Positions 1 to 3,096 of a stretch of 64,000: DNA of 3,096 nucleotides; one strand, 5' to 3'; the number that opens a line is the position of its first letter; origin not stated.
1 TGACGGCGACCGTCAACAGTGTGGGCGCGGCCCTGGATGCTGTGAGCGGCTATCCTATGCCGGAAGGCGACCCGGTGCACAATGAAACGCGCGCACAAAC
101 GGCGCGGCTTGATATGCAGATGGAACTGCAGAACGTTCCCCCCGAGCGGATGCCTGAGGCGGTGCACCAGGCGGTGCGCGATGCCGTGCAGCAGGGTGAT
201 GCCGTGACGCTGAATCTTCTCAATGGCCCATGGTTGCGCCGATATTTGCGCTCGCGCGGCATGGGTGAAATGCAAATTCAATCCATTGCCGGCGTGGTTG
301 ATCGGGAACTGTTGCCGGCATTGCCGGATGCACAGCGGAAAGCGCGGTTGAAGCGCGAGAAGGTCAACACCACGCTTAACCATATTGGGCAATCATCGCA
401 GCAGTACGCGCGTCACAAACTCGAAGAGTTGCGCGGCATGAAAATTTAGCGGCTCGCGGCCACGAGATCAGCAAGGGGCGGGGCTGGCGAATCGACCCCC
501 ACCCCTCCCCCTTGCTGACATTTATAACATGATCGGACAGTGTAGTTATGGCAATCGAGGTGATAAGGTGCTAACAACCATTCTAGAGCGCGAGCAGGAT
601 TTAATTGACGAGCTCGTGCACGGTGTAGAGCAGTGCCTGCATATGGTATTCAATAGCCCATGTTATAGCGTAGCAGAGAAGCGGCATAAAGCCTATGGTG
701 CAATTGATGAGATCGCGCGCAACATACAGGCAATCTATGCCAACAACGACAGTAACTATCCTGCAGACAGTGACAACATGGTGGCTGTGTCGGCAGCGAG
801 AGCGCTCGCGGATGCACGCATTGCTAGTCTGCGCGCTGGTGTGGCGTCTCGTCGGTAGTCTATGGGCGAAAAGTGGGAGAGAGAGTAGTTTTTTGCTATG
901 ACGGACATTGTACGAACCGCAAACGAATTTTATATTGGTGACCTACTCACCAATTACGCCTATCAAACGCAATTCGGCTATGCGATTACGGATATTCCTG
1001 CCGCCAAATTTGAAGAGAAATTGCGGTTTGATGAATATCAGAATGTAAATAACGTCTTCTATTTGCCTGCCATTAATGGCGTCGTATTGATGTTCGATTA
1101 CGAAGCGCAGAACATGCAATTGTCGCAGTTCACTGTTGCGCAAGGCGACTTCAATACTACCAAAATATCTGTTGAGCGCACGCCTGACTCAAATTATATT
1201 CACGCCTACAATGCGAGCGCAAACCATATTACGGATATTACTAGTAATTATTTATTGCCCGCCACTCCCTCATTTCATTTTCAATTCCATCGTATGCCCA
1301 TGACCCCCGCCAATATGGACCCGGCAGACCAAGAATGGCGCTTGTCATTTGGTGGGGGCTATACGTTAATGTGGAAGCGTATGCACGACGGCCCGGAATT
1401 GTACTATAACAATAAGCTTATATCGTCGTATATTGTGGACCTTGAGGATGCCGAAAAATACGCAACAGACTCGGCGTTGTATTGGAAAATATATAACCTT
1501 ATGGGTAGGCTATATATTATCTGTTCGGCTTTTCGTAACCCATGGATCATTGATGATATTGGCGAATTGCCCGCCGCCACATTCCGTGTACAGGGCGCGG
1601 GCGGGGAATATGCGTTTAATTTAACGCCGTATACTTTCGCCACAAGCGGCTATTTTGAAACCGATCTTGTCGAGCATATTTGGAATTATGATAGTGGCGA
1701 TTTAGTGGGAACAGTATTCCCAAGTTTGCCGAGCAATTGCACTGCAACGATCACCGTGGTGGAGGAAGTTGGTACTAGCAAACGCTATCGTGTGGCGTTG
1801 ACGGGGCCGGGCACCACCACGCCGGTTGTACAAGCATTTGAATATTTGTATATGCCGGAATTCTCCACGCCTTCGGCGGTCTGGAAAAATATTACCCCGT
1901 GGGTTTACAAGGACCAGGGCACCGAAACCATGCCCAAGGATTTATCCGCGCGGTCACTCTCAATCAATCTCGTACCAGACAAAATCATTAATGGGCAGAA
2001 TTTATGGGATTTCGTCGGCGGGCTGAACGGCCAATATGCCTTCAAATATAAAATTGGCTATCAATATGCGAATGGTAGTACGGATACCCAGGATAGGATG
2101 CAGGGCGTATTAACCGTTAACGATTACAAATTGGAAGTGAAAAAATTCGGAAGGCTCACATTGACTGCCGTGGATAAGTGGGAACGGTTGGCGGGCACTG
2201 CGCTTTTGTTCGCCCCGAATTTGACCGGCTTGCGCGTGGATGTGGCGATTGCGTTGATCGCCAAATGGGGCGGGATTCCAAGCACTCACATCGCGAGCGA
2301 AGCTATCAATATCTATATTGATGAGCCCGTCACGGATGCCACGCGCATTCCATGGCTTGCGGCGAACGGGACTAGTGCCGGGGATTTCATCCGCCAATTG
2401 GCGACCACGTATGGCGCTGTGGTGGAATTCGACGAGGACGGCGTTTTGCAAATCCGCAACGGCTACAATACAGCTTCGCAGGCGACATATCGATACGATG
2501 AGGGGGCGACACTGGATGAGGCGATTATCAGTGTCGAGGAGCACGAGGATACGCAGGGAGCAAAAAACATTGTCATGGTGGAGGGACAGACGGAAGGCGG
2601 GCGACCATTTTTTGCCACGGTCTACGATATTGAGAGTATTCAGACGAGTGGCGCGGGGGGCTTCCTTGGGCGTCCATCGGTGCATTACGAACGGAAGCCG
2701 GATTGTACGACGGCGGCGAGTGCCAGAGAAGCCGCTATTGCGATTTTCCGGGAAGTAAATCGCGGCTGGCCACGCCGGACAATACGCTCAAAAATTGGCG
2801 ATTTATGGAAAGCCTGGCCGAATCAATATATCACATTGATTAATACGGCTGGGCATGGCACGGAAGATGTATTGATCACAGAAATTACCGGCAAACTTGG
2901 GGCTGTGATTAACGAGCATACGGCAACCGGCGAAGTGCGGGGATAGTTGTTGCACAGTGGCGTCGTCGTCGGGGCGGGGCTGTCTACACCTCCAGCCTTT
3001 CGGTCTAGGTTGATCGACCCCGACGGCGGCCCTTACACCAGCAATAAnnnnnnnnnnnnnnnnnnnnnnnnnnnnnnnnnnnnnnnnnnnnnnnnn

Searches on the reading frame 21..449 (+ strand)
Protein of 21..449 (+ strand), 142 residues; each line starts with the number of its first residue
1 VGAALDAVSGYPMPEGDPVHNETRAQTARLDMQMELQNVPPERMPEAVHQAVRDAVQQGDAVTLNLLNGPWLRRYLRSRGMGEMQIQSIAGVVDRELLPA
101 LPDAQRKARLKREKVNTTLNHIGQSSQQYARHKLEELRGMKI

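Call 9: search_protein_families(library=pfam, proteins=[window:21-449:+], max_evalue=0.01)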
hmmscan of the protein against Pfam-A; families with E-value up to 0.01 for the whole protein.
window:21-449:+ (142 aa): 0 families

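Call 40: search_protein_families(library=phrogs, proteins=[window:21-449:+], max_evalue=0.01)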
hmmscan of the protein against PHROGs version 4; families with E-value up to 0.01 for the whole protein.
window:21-449:+ (142 aa): 0 families

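Call 65: search_protein_families(library=ncbifam, proteins=[window:21-449:+], max_evalue=0.01)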
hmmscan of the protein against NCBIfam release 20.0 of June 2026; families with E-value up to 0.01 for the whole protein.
window:21-449:+ (142 aa): 0 families

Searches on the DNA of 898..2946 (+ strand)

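Call 50: search_rna_families(sources=[L093, L095, L090, L087], threshold=gathering)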
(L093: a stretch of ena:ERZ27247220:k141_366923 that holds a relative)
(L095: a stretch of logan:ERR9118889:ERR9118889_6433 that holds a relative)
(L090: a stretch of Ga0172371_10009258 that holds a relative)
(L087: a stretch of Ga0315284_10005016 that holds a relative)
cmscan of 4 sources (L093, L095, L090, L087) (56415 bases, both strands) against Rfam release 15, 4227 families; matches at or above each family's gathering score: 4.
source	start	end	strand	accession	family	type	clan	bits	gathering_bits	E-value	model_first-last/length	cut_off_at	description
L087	6407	6478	-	RF00005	tRNA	Gene; tRNA;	CL00001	73.3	29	3.5e-14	1-71/71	no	tRNA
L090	573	644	+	RF00005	tRNA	Gene; tRNA;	CL00001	70.8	29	1.7e-13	1-71/71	no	tRNA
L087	12078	12160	+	RF00005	tRNA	Gene; tRNA;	CL00001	52.2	29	2.2e-08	1-71/71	no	tRNA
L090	1696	1754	+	RF00005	tRNA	Gene; tRNA;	CL00001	29.5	29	0.039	1-71/71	no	tRNA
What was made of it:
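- On Functional D-armless tRNA or tRNA-like small RNA: The control fragment scores the same (call 50).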
